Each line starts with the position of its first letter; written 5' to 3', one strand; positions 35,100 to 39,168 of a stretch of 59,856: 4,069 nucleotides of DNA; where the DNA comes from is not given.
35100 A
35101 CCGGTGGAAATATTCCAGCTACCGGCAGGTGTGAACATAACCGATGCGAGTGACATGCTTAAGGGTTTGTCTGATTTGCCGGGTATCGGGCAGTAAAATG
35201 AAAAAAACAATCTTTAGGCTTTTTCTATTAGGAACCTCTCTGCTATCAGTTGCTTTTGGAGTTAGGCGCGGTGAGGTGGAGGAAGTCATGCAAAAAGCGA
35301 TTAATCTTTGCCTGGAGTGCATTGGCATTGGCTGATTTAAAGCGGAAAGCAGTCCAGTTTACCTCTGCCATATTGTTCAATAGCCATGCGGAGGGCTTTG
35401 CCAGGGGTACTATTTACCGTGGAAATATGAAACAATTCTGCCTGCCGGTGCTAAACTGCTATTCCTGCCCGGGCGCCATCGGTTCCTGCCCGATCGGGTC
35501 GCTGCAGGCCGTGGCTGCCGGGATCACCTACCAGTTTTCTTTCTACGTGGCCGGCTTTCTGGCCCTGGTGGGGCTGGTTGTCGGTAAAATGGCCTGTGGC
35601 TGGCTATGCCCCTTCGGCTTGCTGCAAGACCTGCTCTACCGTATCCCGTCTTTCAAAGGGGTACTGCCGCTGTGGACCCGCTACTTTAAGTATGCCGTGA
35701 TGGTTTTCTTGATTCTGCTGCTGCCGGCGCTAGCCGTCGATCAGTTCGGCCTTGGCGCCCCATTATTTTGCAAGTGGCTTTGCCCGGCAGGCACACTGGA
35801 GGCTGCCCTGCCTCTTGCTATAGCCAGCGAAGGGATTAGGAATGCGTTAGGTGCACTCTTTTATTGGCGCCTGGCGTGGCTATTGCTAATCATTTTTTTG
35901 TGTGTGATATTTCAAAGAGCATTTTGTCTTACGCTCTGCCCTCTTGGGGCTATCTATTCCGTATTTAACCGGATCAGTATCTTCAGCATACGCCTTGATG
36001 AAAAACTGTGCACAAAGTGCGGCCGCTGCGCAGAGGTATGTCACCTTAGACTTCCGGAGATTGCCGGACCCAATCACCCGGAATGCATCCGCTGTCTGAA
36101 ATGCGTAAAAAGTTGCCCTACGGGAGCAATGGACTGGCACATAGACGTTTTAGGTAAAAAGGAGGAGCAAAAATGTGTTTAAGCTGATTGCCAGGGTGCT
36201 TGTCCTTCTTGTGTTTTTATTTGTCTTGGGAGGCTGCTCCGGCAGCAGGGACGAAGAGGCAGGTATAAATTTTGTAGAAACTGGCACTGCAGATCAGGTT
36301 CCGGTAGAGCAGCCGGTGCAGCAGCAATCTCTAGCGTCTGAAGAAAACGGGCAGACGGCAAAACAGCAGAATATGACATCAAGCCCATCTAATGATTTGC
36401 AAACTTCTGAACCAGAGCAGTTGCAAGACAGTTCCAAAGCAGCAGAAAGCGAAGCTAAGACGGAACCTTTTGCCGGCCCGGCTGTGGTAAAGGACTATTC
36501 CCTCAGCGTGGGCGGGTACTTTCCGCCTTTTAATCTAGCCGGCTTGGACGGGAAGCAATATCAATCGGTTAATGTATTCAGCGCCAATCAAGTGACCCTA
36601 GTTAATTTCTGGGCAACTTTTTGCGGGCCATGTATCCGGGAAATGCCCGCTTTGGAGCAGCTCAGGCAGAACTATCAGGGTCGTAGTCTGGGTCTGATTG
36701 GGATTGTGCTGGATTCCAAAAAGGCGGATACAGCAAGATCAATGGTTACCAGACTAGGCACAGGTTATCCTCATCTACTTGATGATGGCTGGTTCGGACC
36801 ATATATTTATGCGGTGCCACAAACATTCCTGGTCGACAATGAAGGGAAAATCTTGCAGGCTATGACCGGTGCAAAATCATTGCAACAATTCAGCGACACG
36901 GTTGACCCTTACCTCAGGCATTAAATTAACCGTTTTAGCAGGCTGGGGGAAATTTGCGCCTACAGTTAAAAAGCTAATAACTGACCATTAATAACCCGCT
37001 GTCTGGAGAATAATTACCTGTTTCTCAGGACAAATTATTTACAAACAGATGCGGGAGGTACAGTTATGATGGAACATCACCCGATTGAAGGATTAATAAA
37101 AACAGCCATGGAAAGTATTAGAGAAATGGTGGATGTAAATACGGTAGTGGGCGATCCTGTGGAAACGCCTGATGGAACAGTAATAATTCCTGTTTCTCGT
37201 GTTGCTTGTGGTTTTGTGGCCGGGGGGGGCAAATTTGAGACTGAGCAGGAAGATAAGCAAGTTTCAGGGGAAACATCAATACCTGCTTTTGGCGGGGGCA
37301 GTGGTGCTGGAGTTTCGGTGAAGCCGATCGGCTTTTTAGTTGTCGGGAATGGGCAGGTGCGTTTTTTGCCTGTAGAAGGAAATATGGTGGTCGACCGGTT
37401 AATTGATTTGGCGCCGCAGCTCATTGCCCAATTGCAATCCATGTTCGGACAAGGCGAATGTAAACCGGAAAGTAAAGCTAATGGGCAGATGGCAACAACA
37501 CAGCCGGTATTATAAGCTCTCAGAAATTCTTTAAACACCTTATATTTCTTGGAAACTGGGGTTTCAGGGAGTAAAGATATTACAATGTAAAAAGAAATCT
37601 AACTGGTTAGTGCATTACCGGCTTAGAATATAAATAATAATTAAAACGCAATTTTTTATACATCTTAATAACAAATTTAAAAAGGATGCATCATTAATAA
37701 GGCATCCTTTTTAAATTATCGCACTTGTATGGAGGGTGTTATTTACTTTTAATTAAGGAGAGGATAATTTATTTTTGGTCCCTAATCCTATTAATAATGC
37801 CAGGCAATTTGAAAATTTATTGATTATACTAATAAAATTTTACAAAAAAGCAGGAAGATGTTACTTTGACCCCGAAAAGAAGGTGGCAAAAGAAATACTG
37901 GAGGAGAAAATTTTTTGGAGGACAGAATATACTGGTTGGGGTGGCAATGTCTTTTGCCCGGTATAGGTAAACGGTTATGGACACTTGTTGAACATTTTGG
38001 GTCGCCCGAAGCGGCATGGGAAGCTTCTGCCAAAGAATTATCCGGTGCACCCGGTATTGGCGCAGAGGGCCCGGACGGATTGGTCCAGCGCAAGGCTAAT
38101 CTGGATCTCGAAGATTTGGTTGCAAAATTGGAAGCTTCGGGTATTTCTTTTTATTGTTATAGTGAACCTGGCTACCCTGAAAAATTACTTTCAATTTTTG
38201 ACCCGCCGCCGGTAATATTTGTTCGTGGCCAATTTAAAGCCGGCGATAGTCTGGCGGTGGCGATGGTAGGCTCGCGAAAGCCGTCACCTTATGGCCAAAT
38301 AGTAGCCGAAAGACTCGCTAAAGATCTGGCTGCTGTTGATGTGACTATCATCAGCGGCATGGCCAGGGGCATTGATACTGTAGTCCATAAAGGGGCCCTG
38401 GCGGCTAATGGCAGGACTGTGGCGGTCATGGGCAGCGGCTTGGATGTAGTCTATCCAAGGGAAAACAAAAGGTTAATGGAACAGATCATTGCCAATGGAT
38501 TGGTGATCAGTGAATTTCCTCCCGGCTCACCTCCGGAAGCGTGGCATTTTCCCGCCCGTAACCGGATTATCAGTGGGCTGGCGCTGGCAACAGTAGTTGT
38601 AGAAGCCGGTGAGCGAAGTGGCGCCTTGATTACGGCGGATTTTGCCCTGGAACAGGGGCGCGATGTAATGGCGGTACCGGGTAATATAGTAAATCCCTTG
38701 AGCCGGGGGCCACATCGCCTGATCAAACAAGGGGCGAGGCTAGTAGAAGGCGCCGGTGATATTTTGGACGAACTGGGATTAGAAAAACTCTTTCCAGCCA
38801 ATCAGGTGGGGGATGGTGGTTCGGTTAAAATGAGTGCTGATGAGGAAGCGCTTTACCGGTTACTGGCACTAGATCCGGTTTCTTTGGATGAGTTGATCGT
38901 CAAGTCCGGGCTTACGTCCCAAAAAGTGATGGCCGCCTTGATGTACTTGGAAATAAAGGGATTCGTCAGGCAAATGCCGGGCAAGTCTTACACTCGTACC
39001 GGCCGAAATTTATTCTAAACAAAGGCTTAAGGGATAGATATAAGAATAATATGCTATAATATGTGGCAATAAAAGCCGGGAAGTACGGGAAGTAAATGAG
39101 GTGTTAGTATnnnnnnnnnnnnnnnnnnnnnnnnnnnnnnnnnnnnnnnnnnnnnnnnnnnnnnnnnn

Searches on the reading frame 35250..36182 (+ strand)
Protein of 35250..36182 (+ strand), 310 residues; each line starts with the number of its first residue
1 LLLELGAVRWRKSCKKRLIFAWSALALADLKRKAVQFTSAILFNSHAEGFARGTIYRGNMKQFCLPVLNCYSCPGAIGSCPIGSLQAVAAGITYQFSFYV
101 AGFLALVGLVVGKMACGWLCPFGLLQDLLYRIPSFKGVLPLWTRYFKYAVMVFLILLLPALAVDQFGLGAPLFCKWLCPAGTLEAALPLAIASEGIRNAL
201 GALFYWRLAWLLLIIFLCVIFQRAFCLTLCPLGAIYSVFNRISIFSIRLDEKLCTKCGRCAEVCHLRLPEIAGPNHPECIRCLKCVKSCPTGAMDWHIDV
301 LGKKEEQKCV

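Call 44: search_protein_families(library=ncbifam, proteins=[window:35250-36182:+], max_evalue=1e-10)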
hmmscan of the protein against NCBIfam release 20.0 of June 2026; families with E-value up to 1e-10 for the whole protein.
window:35250-36182:+ (310 aa): 2 families
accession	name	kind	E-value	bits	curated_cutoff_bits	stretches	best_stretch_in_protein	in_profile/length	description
TIGR02163.1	napH_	subfamily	1.4e-15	57.6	213.05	1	80-296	44-253/255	NapH/MauN family ferredoxin-type protein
NF007013.0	PRK09477.1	equivalog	6.5e-15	55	234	1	79-299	66-279/286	quinol dehydrogenase ferredoxin subunit NapH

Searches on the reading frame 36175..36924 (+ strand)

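Call 44: search_protein_families(library=ncbifam, proteins=[window:36175-36924:+], max_evalue=1e-10)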
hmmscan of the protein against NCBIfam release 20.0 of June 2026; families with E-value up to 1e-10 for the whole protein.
window:36175-36924:+ (249 aa): 3 families
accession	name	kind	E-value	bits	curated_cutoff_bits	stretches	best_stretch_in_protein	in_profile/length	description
NF002854.0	PRK03147.1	subfamily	5.9e-18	65.4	170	1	108-241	34-167/176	thiol-disulfide oxidoreductase ResA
NF047696.1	ThlDiSintTplARhiz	equivalog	9.6e-15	54.9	230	1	80-233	41-200/219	thiol:disulfide interchange protein TlpA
TIGR00385.1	dsbE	subfamily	1.6e-14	53.9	123.15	1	117-246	41-170/173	DsbE family thiol:disulfide interchange protein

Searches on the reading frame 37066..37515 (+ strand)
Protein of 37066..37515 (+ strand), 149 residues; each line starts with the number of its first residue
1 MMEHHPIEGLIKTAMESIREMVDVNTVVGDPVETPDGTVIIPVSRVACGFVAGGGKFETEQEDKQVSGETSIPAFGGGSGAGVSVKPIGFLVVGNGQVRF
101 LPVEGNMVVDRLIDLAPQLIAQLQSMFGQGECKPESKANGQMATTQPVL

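Call 44: search_protein_families(library=ncbifam, proteins=[window:37066-37515:+], max_evalue=1e-10)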
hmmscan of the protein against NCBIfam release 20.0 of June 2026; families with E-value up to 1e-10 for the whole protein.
window:37066-37515:+ (149 aa): 1 family
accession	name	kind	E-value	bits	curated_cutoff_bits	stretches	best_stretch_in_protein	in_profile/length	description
TIGR02874.1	spore_ytfJ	equivalog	6.5e-51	171.9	116.3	1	4-129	1-123/125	GerW family sporulation protein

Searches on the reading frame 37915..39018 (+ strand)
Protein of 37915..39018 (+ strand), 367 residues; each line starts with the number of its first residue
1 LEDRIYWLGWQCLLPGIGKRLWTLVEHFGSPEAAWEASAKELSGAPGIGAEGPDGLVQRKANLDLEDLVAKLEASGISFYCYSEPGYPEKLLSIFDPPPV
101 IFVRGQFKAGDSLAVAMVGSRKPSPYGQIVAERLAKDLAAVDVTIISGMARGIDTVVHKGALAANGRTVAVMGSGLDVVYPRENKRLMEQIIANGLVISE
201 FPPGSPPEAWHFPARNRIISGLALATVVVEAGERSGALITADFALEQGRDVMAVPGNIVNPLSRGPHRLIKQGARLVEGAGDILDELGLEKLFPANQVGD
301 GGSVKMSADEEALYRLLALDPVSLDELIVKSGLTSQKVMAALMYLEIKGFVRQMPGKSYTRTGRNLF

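Call 44: search_protein_families(library=ncbifam, proteins=[window:37915-39018:+], max_evalue=1e-10)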
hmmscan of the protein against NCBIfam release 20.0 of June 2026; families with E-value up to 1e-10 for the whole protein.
window:37915-39018:+ (367 aa): 2 families
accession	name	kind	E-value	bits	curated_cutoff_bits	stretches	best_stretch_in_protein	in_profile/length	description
NF008007.0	PRK10736.1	equivalog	1.7e-78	264.4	495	1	64-362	59-361/374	DNA-protecting protein DprA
TIGR00732.1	dprA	equivalog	9e-78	260.4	191.15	1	73-287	5-220/220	DNA-processing protein DprA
